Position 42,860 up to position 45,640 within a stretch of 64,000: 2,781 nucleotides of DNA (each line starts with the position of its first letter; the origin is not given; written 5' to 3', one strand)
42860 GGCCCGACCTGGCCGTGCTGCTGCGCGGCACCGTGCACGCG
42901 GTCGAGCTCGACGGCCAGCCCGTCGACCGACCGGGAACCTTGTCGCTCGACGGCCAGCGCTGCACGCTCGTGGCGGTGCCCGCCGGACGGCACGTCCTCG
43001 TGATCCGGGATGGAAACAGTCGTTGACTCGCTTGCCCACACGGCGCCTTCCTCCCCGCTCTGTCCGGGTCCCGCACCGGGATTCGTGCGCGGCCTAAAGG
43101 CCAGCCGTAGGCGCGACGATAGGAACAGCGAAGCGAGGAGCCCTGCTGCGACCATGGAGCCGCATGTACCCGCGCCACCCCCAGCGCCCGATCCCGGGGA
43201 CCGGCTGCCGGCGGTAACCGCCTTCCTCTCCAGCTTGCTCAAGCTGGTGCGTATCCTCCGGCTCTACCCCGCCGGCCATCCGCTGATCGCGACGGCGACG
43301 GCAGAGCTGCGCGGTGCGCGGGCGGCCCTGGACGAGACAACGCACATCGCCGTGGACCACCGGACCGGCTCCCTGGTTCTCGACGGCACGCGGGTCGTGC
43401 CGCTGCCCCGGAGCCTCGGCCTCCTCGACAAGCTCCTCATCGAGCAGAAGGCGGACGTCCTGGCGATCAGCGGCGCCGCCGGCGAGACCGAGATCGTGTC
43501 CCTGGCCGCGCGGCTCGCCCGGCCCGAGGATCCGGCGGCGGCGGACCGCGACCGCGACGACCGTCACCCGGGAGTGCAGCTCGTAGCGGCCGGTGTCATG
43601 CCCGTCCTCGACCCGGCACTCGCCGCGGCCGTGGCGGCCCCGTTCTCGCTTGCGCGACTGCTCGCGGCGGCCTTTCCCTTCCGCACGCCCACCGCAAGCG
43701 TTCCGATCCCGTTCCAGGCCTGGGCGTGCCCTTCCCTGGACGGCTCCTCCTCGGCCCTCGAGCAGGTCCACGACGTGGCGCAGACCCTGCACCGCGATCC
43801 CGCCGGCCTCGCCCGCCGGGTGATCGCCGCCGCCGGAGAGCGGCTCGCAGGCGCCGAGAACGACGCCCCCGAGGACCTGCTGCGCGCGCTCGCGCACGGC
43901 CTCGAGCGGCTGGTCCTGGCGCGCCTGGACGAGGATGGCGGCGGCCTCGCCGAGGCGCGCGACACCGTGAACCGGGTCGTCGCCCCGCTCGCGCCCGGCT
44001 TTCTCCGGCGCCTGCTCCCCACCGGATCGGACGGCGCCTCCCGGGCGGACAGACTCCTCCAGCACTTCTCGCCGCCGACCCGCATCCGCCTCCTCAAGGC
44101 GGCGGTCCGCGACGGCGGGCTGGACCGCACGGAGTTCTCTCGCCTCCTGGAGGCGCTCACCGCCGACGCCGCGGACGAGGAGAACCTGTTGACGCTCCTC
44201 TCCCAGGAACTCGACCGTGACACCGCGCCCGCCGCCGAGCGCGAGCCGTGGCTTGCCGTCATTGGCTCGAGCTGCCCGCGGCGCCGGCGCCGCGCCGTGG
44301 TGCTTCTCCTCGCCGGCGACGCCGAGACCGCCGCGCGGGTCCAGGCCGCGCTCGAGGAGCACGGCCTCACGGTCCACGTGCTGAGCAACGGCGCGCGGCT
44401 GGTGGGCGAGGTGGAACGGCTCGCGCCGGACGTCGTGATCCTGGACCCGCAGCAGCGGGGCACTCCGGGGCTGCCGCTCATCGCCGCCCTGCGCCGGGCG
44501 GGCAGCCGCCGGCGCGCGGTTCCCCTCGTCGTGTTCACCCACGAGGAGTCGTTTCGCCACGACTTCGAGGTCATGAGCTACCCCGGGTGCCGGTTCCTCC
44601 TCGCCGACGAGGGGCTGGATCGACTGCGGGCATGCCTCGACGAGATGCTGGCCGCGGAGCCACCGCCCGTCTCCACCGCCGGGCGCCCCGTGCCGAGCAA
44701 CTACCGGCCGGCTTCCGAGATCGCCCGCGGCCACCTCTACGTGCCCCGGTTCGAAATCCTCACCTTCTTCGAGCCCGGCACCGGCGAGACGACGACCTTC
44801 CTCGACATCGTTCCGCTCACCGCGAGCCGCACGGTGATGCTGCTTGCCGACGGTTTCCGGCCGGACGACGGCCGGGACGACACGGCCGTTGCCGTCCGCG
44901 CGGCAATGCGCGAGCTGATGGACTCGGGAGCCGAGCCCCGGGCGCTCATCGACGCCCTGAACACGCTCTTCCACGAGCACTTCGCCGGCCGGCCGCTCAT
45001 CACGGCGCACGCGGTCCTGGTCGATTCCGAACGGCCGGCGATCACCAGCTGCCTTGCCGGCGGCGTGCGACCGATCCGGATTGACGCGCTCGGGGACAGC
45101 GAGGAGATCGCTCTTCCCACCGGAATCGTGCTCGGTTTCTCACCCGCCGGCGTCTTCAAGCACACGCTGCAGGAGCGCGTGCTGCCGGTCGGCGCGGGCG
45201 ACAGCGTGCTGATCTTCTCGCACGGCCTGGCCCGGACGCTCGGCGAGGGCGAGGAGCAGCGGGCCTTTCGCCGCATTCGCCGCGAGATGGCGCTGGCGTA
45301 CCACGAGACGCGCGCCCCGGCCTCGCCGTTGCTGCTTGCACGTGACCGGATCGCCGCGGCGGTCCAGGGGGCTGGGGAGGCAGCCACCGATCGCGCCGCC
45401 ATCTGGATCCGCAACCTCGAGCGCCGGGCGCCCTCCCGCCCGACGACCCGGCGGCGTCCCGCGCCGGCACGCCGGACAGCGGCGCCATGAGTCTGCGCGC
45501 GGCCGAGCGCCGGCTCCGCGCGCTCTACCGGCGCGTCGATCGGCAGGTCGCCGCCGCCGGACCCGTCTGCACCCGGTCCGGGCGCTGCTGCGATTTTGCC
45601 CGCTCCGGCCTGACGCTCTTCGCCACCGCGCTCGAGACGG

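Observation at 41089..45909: Four-gene plus-strand cluster: membrane-anchored two-domain protein, REC-PP2C phosphatase, YkgJ Cys-cluster protein (then a TPR membrane protein)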

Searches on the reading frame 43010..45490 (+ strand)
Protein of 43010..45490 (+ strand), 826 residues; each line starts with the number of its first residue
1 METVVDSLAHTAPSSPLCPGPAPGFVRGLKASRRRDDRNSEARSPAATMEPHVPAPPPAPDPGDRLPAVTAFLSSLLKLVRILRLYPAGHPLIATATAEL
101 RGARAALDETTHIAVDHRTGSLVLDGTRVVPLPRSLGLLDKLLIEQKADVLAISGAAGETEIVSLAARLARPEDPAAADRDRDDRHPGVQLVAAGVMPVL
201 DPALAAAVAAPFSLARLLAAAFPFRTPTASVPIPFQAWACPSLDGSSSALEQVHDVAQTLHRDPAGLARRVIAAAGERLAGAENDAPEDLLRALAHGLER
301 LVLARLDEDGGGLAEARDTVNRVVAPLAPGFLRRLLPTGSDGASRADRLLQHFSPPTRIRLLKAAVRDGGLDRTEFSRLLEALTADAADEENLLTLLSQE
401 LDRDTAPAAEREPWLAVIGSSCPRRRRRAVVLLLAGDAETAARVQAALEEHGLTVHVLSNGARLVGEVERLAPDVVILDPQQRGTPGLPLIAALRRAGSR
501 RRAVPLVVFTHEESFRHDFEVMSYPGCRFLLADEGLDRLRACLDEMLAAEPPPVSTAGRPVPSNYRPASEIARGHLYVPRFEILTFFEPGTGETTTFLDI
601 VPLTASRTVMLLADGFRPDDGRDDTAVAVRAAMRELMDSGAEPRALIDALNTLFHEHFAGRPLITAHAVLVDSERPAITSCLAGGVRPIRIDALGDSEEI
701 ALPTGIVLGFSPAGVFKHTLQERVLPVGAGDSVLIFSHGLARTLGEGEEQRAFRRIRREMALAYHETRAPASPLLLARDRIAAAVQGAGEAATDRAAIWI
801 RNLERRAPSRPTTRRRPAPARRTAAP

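Call 3: search_protein_families(library=pfam, proteins=[window:43010-45490:+], max_evalue=0.01)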
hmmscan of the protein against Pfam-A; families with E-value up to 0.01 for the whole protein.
window:43010-45490:+ (826 aa): 2 families
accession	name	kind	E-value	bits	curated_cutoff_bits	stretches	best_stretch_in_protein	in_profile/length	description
PF07228.17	SpoIIE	-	1e-12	48.8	25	1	626-800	23-189/192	Stage II sporulation protein E (SpoIIE)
PF00072.30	Response_reg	-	4.8e-06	27.1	30.2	1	438-524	8-91/111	Response regulator receiver domain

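Call 10: find_homologous_proteins(query=window:43154-45490:+, max_evalue=0.001)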
Query window:43154-45490:+ (778 aa): 2 proteins with E <= 0.001 among 8000 candidates.
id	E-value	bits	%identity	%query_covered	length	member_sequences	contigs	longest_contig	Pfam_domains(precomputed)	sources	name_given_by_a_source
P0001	0.0e+0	1670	100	100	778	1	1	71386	PF00072.31,PF07228.18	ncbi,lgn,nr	ncbi:MAG: SpoIIE family protein phosphatase [Planctomycetes bacterium]|nr:SpoIIE family protein phos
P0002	3.3e-148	514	40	98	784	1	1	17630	PF00072.31,PF07228.18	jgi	-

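Call 11: find_encoding_contigs(protein=P0002, flank=10000, max_places=6)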
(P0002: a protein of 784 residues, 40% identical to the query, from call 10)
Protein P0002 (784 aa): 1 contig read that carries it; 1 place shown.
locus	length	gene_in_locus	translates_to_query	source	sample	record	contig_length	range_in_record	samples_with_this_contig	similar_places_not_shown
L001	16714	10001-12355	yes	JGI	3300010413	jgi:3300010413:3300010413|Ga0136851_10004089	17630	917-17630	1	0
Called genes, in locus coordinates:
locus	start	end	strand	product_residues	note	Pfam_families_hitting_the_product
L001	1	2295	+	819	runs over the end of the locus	PF13428:TPR_14 (faint), PF00515:TPR_1 (faint)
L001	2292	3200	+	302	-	-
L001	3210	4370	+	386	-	PF00069:Pkinase, PF07714:PK_Tyr_Ser-Thr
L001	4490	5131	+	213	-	PF04542:Sigma70_r2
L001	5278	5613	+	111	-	-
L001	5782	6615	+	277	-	-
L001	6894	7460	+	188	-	-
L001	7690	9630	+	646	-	-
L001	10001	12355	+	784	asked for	PF00072:Response_reg (weak), PF07228:SpoIIE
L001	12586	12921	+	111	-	PF03692:CxxCxxCC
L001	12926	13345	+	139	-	-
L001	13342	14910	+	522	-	-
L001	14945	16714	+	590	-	?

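Call 22: search_protein_representatives(protein=window:43154-45490:+)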
Query: 778 residues. Proteins with E-value up to 0.001 (for the whole library): 360; up to 1e-10: 31; up to 1e-30: 7. The best 150 are listed.
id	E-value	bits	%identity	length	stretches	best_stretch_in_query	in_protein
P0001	0.0e+00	1669.7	100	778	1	1-778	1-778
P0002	1.1e-148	513.6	41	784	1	16-774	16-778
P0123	2.5e-147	509.1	38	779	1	25-762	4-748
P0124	2.7e-79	284.1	34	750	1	21-757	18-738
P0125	2.5e-41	158.6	45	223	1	558-760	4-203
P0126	7.4e-41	157.0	28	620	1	210-718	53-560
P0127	1.4e-35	139.6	37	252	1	421-630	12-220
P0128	2.5e-22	95.7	24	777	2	218-700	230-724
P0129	1.2e-21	93.5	24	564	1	245-696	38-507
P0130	7.8e-21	90.8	26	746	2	244-701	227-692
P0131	3.2e-20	88.8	25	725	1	207-708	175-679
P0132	6.6e-20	87.8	23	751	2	269-739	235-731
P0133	1.3e-19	86.8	25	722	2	215-733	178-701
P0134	2.0e-19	86.1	26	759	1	265-702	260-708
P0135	2.3e-18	82.7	24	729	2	370-702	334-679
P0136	1.1e-17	80.5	23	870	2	255-767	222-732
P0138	1.3e-17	80.2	23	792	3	245-710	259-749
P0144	5.9e-15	71.4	25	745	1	21-722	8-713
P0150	2.1e-11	59.6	28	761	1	6-702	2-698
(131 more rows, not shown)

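Call 28: search_solved_structures(query=window:43154-45490:+, max_evalue=1, show_alignments=4)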
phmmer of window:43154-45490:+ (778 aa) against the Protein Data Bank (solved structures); distinct sequences matched with E-value up to 1: 32.
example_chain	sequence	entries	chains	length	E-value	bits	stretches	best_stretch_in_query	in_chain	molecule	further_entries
5ep0_A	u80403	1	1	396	1.1e-05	27.5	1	382-504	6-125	Putative repressor protein luxO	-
2gkg_A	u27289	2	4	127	0.0019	20.1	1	383-471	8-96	response regulator homolog | Response regulator FrzS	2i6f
2nt3_A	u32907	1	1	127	0.002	20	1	383-470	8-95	Response regulator homolog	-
2nt4_A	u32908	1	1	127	0.0022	19.9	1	383-469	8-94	Response regulator homolog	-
3r0j_A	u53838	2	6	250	0.0044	18.9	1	378-479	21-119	POSSIBLE TWO COMPONENT SYSTEM RESPONSE TRANSCRIPTIONAL POSITIVE REGULATOR PHOP | Response regulator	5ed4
9ji3_J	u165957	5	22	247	0.0044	18.9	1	379-479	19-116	DNA-binding response regulator | Possible two component system response transcriptional positive regulator PhoP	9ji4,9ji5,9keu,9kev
9ckx_A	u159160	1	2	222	0.0066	18.3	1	382-470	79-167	Ubiquitin-domain-containing protein,Response regulator FrzS,Vesicle-associated membrane pr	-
6ifh_A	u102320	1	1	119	0.0071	18.2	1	397-499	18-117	Sporulation initiation phosphotransferase F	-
3nhz_A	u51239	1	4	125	0.011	17.5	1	380-462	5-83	Two component system transcriptional regulator mtrA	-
3bre_A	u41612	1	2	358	0.012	17.4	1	382-465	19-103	Probable two-component response regulator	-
1dc7_A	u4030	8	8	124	0.013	17.3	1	380-466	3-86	NITROGEN REGULATION PROTEIN | NITROGEN REGULATION PROTEIN NR(I) | NTRC RECEIVER DOMAIN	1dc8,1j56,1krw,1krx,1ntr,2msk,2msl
9qy8_A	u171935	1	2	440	0.026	16.3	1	383-470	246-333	Ubl carboxyl-terminal hydrolase 18,Response regulator FrzS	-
8oyp_A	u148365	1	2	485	0.027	16.3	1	383-470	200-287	Ubiquitin carboxyl-terminal hydrolase 11,Response regulator FrzS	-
2gwr_A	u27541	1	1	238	0.047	15.5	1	380-462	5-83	DNA-binding response regulator mtrA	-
5hm6_A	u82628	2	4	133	0.059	15.1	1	377-447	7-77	BfmR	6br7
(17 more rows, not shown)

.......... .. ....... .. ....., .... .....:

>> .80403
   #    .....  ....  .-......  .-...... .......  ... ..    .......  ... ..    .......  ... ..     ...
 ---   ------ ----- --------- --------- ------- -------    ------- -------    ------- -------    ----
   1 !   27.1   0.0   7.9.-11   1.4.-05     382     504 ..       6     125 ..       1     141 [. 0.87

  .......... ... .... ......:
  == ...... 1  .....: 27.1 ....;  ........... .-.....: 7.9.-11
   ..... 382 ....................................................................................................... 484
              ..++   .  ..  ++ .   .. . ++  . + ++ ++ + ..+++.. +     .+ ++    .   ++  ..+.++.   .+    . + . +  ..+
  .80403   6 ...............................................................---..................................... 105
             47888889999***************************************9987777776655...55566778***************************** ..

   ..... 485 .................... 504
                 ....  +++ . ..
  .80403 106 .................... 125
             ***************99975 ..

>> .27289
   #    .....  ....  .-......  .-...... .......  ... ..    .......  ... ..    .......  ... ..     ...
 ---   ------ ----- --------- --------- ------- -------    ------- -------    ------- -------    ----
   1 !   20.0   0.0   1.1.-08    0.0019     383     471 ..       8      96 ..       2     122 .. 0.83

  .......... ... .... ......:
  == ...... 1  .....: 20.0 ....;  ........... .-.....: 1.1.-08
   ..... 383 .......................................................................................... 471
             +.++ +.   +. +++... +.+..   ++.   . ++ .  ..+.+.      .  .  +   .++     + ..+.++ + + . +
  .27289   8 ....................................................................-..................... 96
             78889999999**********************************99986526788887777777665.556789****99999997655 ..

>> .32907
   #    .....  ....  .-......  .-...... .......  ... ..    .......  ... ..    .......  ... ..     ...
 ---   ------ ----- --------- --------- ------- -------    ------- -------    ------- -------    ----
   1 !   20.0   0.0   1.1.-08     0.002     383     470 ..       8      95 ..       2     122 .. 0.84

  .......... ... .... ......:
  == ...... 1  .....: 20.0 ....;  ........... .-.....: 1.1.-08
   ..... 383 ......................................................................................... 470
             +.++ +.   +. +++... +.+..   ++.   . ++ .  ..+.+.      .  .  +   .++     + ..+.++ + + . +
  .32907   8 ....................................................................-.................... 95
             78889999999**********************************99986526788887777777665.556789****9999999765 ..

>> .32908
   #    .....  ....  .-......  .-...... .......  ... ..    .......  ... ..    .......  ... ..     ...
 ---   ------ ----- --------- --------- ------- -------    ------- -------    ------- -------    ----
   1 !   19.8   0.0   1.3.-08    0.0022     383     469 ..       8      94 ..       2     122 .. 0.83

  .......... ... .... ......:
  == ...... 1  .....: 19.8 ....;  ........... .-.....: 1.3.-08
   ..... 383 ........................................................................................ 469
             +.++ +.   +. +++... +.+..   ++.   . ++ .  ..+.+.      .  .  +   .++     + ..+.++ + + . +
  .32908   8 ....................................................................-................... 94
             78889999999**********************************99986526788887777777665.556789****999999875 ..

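Call 31: search_protein_families(library=pfam, proteins=[P0002, P0123, P0124, P0128, P0130, P0132, P0136, P0138, P0144, P0150], max_evalue=0.01)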
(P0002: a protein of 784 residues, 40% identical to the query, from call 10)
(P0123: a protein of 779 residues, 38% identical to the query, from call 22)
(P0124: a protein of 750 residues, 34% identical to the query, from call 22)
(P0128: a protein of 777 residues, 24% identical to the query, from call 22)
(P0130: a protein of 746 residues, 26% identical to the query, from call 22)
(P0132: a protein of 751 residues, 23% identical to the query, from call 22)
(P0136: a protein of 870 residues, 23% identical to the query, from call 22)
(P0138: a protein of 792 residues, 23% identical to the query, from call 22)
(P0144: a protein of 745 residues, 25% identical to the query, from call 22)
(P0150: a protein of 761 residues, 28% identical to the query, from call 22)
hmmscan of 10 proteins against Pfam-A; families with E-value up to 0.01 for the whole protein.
P0002 (784 aa): 2 families
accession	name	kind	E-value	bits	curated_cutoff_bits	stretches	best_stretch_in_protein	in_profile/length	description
PF07228.17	SpoIIE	-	3.4e-09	37.4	25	1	583-754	24-186/192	Stage II sporulation protein E (SpoIIE)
PF00072.30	Response_reg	-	4.4e-06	27.3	30.2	1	388-500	1-110/111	Response regulator receiver domain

P0123 (779 aa): 2 families
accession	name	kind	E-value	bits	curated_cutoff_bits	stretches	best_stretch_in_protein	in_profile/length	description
PF07228.17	SpoIIE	-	1.4e-13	51.7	25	1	544-698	3-156/192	Stage II sporulation protein E (SpoIIE)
PF00072.30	Response_reg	-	9.8e-10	39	30.2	1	370-479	2-108/111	Response regulator receiver domain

P0124 (750 aa): 2 families
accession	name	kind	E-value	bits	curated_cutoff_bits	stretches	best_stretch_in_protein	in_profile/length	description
PF07228.17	SpoIIE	-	3.1e-15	57.1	25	1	570-736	26-189/192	Stage II sporulation protein E (SpoIIE)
PF00072.30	Response_reg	-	3.9e-07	30.6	30.2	1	376-458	1-81/111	Response regulator receiver domain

P0128 (777 aa): 2 families
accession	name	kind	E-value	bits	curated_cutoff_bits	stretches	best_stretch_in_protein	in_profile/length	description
PF07228.17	SpoIIE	-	2.4e-39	135.7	25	1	577-774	1-190/192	Stage II sporulation protein E (SpoIIE)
PF00072.30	Response_reg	-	2.5e-13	50.6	30.2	1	398-507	2-111/111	Response regulator receiver domain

P0130 (746 aa): 2 families
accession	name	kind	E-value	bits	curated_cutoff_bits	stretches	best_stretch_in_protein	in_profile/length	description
PF07228.17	SpoIIE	-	9.2e-44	150.1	25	1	548-742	2-191/192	Stage II sporulation protein E (SpoIIE)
PF00072.30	Response_reg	-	2.5e-15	57.1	30.2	1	372-483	1-111/111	Response regulator receiver domain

P0132 (751 aa): 3 families
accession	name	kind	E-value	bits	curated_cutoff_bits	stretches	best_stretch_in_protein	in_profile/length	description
PF07228.17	SpoIIE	-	1.5e-44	152.7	25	1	553-746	3-191/192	Stage II sporulation protein E (SpoIIE)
PF00072.30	Response_reg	-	1.4e-18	67.5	30.2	1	357-465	1-109/111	Response regulator receiver domain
PF23198.2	PDE8A_N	-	6.4e-05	23.3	29.6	1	353-442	9-100/147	PDE8A-like, N-terminal domain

P0136 (870 aa): 2 families
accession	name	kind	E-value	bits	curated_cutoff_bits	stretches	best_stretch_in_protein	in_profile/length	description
PF07228.17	SpoIIE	-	2.6e-45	155.2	25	1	526-719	2-190/192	Stage II sporulation protein E (SpoIIE)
PF00072.30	Response_reg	-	1.1e-15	58.2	30.2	1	349-459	1-111/111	Response regulator receiver domain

P0138 (792 aa): 2 families
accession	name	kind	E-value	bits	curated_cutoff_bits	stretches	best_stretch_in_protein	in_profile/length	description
PF07228.17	SpoIIE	-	9.6e-42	143.5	25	1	597-789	5-190/192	Stage II sporulation protein E (SpoIIE)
PF00072.30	Response_reg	-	3.9e-14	53.2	30.2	1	403-520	1-109/111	Response regulator receiver domain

P0144 (745 aa): 3 families
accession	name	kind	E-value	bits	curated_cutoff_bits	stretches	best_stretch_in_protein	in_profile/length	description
PF07228.17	SpoIIE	-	3.7e-42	144.9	25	1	546-739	1-189/192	Stage II sporulation protein E (SpoIIE)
PF00072.30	Response_reg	-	9e-15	55.2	30.2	1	386-478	18-109/111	Response regulator receiver domain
PF03709.21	OKR_DC_1_N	-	0.0048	17.6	29.3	0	386-450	13-74/111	Orn/Lys/Arg decarboxylase, N-terminal domain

P0150 (761 aa): 2 families
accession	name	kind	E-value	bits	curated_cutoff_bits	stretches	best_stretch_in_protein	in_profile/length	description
PF00072.30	Response_reg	-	1.6e-10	41.5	30.2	1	385-478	11-104/111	Response regulator receiver domain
PF07228.17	SpoIIE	-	3.8e-10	40.5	25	1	612-746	61-191/192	Stage II sporulation protein E (SpoIIE)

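Call 34: find_related_loci(query=A2, collection=metagenome_contigs, flank=10000)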
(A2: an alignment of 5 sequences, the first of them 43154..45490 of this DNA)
Query A2 (778 aa) in metagenome_contigs; peptide patterns used: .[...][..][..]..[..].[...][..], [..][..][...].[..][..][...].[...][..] (x = any residue, [..] = any of these).
211 stretches matched a pattern; 3 encode a relative of the query (tblastn E <= 1e-3); 3 distinct loci.
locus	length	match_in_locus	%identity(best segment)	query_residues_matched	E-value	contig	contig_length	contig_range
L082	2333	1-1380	44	315-774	2e-129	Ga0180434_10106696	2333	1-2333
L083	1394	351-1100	35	380-630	4e-42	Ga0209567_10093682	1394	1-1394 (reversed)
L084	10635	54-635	31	499-692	4e-27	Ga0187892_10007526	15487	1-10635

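Call 40: search_protein_families(library=ncbifam, proteins=[window:43154-45490:+, L001:12586-12921:+, L001:13342-14910:+], max_evalue=0.01)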
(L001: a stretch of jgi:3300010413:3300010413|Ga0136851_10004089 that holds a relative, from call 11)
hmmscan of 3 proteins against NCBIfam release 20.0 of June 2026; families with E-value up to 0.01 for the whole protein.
window:43154-45490:+ (778 aa): 9 families
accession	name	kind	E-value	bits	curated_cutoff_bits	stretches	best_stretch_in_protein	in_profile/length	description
NF045914.1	RespRegNblR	equivalog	2.5e-05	24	300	1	380-464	6-87/228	response regulator transcription factor NblR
NF041946.1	LuxO_transreg_Vib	equivalog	0.00018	20.4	800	1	392-500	8-113/463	quorum-sensing sigma-54 dependent transcriptional regulator LuxO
TIGR01387.1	cztR_silR_copR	subfamily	0.00035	20.3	279.2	1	383-465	1-80/218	heavy metal response regulator transcription factor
TIGR02154.1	PhoB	equivalog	0.0023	17.3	296.2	1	383-463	5-84/226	phosphate regulon transcriptional regulator PhoB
NF040689.1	MtrAB_MtrA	equivalog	0.0038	16.6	300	1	384-463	2-77/219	MtrAB system response regulator MtrA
NF007935.0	PRK10651.1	equivalog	0.0044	16.2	250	1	409-466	37-94/216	two-component system response regulator NarL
NF007708.0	PRK10403.1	equivalog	0.0045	16.5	343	1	409-460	37-88/215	nitrate/nitrite response regulator protein NarP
NF007977.0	PRK10701.1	equivalog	0.0047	16.4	330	1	384-463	5-80/241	two-component system response regulator RstA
NF008034.0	PRK10766.1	equivalog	0.0064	16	275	1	383-449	5-71/231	two-component system response regulator TorR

L001:12586-12921:+ (111 aa): 0 families

L001:13342-14910:+ (522 aa): 1 family
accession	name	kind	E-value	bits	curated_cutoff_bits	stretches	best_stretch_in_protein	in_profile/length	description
NF041481.1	beta_arabfuran_tase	equivalog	0.0035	15.5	1050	1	38-148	29-146/633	terminal beta-(1->2)-arabinofuranosyltransferase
